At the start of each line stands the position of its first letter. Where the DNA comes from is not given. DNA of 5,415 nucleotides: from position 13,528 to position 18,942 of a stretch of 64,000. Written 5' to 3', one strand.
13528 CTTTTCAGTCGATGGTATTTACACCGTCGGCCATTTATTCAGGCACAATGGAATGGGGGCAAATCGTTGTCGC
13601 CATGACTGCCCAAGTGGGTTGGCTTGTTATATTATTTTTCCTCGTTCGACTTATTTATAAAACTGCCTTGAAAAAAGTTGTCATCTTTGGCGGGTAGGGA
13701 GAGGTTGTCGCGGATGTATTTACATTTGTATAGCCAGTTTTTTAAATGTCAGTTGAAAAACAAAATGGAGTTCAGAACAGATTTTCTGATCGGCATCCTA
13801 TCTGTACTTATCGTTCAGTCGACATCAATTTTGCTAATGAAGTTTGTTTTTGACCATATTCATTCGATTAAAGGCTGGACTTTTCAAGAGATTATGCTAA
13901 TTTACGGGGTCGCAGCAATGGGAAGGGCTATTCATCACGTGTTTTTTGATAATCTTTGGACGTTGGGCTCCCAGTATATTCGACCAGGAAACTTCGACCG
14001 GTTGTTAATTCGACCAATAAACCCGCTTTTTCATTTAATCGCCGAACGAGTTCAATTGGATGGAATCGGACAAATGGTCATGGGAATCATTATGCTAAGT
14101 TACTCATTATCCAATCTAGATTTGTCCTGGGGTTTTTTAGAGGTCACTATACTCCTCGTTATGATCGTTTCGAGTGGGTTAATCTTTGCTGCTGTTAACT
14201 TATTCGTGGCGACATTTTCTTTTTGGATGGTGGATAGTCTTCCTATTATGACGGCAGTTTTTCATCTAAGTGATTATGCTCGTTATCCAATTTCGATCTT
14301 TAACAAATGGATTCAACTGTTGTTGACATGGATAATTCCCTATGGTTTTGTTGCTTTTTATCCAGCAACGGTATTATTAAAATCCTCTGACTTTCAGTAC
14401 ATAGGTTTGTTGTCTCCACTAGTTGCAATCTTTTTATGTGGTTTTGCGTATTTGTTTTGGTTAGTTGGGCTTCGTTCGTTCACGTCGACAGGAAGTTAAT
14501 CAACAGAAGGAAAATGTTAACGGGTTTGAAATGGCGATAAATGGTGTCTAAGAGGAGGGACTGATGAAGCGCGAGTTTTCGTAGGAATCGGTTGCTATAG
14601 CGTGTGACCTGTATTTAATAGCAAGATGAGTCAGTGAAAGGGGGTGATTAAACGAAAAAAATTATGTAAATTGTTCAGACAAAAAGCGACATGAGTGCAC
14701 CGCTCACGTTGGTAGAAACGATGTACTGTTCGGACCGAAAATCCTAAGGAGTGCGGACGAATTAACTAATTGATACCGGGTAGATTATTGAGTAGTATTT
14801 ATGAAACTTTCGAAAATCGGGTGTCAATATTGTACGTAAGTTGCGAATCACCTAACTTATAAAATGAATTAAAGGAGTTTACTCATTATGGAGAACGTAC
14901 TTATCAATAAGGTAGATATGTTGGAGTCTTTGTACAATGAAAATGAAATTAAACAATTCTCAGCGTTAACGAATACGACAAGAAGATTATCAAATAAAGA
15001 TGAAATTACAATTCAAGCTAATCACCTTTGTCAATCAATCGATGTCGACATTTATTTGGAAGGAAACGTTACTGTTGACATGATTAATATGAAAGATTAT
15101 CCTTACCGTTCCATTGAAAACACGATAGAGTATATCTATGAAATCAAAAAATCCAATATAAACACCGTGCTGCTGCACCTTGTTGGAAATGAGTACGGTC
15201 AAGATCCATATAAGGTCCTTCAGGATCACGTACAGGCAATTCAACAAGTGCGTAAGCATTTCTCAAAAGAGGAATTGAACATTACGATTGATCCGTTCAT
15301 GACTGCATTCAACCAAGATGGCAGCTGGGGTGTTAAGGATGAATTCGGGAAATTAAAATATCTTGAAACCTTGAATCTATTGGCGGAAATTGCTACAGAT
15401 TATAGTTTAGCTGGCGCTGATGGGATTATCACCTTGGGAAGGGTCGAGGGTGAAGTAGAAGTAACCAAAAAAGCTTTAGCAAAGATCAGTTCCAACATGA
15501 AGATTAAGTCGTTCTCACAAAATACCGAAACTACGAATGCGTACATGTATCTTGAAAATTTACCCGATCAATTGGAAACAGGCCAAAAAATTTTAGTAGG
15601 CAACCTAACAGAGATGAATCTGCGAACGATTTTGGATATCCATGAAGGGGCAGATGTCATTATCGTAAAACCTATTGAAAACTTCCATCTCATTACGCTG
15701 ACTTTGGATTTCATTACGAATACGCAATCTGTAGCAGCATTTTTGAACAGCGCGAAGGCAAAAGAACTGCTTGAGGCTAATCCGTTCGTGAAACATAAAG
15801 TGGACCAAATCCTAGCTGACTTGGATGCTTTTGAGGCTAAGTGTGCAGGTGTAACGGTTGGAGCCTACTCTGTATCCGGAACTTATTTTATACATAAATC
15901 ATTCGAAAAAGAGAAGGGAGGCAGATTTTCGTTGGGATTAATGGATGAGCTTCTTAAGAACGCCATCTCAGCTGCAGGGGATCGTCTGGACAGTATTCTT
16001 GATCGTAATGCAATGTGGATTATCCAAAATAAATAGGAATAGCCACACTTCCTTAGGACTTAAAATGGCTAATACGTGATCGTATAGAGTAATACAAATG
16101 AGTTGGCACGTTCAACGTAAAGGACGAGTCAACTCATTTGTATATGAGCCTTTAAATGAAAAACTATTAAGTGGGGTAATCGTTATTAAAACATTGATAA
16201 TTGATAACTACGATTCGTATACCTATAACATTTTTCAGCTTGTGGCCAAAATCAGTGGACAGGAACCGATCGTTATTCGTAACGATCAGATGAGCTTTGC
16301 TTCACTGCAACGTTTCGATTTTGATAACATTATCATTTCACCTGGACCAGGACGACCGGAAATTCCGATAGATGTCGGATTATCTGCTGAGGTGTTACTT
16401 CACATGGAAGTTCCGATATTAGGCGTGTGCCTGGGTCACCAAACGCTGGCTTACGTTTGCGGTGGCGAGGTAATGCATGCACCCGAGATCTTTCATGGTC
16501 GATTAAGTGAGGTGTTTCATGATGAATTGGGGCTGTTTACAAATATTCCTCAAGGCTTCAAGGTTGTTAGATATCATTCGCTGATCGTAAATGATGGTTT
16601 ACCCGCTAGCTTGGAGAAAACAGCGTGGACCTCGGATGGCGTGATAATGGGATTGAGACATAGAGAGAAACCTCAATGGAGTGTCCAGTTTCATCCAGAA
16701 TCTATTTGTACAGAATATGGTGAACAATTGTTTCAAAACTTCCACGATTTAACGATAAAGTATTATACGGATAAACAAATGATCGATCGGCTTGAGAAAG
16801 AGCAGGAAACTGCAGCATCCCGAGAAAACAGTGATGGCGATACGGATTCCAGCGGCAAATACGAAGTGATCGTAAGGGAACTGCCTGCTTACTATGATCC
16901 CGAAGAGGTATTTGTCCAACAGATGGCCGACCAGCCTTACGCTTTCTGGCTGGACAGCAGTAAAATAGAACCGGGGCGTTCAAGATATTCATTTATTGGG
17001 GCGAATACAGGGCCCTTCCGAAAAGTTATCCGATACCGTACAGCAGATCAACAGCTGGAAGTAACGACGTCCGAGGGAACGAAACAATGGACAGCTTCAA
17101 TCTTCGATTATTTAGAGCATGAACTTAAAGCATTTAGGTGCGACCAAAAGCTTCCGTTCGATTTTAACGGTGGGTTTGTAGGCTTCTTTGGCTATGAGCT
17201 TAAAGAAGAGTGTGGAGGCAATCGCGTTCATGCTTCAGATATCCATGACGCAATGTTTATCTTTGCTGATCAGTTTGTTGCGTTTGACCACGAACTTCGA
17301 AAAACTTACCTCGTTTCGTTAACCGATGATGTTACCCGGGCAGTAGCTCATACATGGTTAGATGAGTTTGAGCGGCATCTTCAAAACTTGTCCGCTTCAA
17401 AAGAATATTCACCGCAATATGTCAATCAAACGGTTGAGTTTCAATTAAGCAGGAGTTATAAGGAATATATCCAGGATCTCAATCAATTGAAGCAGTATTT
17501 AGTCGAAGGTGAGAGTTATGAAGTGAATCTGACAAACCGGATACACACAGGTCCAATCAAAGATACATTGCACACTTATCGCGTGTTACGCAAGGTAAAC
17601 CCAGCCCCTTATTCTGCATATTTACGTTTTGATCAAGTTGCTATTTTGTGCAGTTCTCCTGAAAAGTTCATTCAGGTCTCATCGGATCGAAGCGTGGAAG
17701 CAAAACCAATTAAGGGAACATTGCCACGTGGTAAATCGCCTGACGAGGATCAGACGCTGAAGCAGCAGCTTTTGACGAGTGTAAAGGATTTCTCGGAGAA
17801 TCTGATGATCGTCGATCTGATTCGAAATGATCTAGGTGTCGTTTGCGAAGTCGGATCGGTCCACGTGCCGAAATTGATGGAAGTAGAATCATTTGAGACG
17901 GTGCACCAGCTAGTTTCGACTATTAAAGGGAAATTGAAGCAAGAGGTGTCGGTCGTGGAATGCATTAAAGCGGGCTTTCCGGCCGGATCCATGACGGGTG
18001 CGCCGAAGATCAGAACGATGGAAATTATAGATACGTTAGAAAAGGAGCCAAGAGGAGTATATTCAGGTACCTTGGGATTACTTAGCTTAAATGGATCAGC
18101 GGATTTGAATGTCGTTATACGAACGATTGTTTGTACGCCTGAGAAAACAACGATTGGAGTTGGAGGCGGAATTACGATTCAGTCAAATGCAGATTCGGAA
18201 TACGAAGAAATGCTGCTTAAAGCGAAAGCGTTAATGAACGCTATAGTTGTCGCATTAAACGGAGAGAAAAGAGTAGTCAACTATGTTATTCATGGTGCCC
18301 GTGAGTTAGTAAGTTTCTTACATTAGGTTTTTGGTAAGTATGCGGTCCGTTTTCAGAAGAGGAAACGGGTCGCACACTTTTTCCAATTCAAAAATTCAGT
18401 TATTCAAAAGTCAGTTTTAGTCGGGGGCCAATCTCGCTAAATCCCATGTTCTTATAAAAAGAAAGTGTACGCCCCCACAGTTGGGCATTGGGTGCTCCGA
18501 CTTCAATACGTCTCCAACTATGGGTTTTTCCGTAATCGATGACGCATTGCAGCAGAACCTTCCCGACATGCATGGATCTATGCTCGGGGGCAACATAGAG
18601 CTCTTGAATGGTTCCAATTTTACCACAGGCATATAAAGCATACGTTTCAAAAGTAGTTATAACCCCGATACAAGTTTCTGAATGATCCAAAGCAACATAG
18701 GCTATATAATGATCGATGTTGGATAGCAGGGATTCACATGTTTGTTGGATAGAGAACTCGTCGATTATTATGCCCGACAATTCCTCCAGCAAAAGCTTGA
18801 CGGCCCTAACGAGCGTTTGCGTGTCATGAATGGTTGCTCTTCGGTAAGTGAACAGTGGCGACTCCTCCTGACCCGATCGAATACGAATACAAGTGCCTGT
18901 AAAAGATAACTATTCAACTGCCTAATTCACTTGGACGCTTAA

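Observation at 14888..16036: HemB (porphobilinogen synthase)-family paralogue with altered active site, heading a chorismate-enzyme cluster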

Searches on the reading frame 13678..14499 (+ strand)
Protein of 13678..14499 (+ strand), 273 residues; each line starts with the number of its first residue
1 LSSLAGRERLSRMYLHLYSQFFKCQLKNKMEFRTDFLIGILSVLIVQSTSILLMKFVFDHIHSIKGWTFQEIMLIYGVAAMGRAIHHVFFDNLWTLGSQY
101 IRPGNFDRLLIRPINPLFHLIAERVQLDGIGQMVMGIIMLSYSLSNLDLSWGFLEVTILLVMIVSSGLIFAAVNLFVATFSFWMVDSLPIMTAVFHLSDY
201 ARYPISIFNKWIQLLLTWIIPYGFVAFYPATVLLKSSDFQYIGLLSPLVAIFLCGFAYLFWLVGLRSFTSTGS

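Call 36: search_protein_families(library=pfam, proteins=[window:13678-14499:+], max_evalue=0.001)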
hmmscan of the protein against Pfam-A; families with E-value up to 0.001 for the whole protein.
window:13678-14499:+ (273 aa): 1 family
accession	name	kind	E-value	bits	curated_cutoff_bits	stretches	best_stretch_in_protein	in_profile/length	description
PF06182.17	ABC2_membrane_6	-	8.2e-52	176.7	22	1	44-272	1-229/229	ABC-2 family transporter protein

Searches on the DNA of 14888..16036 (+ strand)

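Call 46: search_rna_families(sources=[L004, L005, L006, L009, L011, L015, L017], threshold=gathering)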
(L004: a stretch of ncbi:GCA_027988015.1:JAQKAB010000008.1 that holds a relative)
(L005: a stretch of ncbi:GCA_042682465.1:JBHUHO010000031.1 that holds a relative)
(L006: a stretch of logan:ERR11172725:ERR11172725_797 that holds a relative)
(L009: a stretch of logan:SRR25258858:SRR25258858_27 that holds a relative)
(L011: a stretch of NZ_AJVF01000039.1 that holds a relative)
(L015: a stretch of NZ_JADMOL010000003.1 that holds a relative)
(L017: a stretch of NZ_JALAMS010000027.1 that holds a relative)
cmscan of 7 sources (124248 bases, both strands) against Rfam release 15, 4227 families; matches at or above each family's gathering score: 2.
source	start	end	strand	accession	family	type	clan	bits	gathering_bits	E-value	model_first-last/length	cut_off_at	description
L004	15185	15542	-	RF00023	tmRNA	Gene;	CL00001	197.9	47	6.4e-79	1-374/374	no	transfer-messenger RNA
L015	20757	20869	+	RF00059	TPP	Cis-reg; riboswitch;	-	57.3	54.3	2.6e-08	1-105/105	no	TPP riboswitch aptamer (THI element)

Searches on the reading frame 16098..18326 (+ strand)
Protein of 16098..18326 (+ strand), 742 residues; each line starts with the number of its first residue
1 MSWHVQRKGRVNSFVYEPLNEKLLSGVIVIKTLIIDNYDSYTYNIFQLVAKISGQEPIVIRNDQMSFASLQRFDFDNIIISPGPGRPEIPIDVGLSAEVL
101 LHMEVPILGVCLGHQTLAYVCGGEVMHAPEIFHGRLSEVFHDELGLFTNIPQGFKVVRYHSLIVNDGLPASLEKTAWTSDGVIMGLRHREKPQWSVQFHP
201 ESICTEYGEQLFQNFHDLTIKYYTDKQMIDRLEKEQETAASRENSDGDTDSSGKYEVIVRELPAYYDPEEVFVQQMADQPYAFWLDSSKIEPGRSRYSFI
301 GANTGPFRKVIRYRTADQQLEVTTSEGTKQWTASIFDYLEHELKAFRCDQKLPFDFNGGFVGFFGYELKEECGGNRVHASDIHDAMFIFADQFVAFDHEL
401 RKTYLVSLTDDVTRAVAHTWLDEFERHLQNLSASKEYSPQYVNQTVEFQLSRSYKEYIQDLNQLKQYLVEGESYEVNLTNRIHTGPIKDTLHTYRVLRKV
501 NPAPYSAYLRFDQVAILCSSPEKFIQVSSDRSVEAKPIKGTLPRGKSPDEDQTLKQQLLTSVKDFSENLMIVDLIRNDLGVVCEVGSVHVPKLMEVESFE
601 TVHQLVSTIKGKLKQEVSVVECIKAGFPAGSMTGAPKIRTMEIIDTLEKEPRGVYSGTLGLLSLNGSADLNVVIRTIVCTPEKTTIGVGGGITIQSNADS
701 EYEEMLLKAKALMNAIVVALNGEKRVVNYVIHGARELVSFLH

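Call 3: search_protein_families(library=pfam, proteins=[window:16098-18326:+], max_evalue=0.1)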
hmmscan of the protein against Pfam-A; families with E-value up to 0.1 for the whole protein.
window:16098-18326:+ (742 aa): 4 families
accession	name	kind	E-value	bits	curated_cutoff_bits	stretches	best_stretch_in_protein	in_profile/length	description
PF00425.24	Chorismate_bind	-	1.1e-85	287.8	27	1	455-708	3-257/257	chorismate binding enzyme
PF00117.34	GATase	-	6.4e-46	156.9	22.8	1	33-215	1-186/190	Glutamine amidotransferase class-I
PF04715.19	Anth_synt_I_N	-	5.7e-22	78.9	23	1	268-405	5-140/140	Anthranilate synthase component I, N terminal region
PF07722.19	Peptidase_C26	-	4.4e-09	36.9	20.5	1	101-201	102-219/219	Peptidase C26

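Call 4: search_protein_families(library=ncbifam, proteins=[window:16098-18326:+], max_evalue=0.1)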
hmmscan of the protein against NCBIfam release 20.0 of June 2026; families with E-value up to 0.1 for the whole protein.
window:16098-18326:+ (742 aa): 49 families (the best 25 are shown)
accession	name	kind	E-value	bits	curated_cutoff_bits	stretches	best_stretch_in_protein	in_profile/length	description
TIGR01823.1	PabB-fungal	equivalog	9.1e-130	434.2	442.55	1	31-715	7-740/742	aminodeoxychorismate synthase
TIGR00553.1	pabB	equivalog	4.7e-109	364.5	328.4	1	361-711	2-328/329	aminodeoxychorismate synthase component I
TIGR00564.1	trpE_most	equivalog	1.4e-106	357.2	517.7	1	273-716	10-454/455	anthranilate synthase component I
TIGR01820.1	TrpE-arch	equivalog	2.3e-96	323.8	512.05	1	269-716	2-448/449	anthranilate synthase component I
NF010081.0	PRK13566.1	equivalog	9.9e-94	315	645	2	322-724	125-515/729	anthranilate synthase component I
TIGR01824.1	PabB-clade2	equivalog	1.6e-93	313.8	408.55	1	358-712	1-355/355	aminodeoxychorismate synthase, component I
NF005698.0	PRK07508.1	equivalog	9.1e-89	297.6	452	1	442-714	104-377/383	aminodeoxychorismate synthase component I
NF006563.0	PRK09070.1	equivalog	1.1e-86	291.3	514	1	273-717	16-445/447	aminodeoxychorismate synthase component I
NF010086.0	PRK13571.1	equivalog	2.1e-84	283.9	693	1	268-719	37-500/510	anthranilate synthase component I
NF012009.0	PRK15465.1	equivalog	1.6e-82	277.5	622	1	261-713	10-448/453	aminodeoxychorismate synthase component 1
NF004610.0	PRK05940.1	equivalog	1.5e-80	271.3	568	1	271-717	23-460/467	anthranilate synthase component I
TIGR01815.1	TrpE-clade3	equivalog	5.5e-78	262.6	739.15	2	333-719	124-498/717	anthranilate synthase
NF010087.0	PRK13572.1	equivalog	3.2e-70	237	580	1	275-718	17-433/435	anthranilate synthase component I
NF010089.0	PRK13574.1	equivalog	4.1e-70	236.9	527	1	267-718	11-420/421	anthranilate synthase component I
NF010079.0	PRK13564.1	equivalog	2e-68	231.5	471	1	322-720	110-515/521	anthranilate synthase component 1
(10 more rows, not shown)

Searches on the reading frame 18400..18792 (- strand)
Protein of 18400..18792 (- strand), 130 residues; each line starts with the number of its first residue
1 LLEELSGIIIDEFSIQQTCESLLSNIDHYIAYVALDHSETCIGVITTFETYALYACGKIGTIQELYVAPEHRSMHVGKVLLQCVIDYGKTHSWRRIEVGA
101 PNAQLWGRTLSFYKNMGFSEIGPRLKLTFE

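Call 3: search_protein_families(library=pfam, proteins=[window:18400-18792:-], max_evalue=0.1)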
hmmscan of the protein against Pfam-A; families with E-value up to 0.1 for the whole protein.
window:18400-18792:- (130 aa): 4 families
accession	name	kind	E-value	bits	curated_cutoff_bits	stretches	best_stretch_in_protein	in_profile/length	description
PF00583.31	Acetyltransf_1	-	6.1e-10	39.8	20.7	1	23-118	24-116/116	Acetyltransferase (GNAT) family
PF13508.13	Acetyltransf_7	-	5.1e-09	36.8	27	1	29-120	3-84/84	Acetyltransferase (GNAT) domain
PF13673.13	Acetyltransf_10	-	2.3e-06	28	23.6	1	19-124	19-113/128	Acetyltransferase (GNAT) domain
PF13420.13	Acetyltransf_4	-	0.00089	19.8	24.3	1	17-119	35-135/155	Acetyltransferase (GNAT) domain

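Call 4: search_protein_families(library=ncbifam, proteins=[window:18400-18792:-], max_evalue=0.1)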
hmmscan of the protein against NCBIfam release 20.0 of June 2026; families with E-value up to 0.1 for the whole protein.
window:18400-18792:- (130 aa): 10 families
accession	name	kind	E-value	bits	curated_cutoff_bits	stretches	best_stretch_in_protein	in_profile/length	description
NF000482.1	AAC_3_XI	exception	9.3e-07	28.7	300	1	27-121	46-135/148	aminoglycoside N-acetyltransferase AAC(3)-XI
TIGR01575.1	rimI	equivalog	3.9e-06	27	86.4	1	27-124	29-118/132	ribosomal protein S18-alanine N-acetyltransferase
NF007530.0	PRK10146.1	equivalog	0.00012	22.4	142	1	16-82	32-99/144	aminoalkylphosphonate N-acetyltransferase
NF000487.1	stat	exception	0.00048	19.7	420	1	45-121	90-164/189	streptothricin N-acetyltransferase STAT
NF040503.1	resist_ArsN1a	equivalog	0.0018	18.1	170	1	20-122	38-137/159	arsinothricin resistance N-acetyltransferase ArsN1 family A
NF007807.0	PRK10514.1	equivalog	0.0065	16.4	134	1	61-122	72-126/147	acetyltransferase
NF000110.2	AAC_6p_If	exception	0.0098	16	300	1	20-93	30-106/144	aminoglycoside N-acetyltransferase AAC(6')-If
NF043067.1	AAC_6p_group_E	equivalog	0.025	14.4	140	1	58-121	69-130/140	aminoglycoside 6'-N-acetyltransferase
NF053587.1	SpmdActasePaiA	equivalog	0.054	13.3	250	1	62-122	93-151/172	spermidine/spermine N(1)-acetyltransferase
NF000050.2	AAC_6p_A29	exception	0.075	12.8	250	0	57-81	73-97/131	aminoglycoside 6'-N-acetyltransferase AAC(6')-29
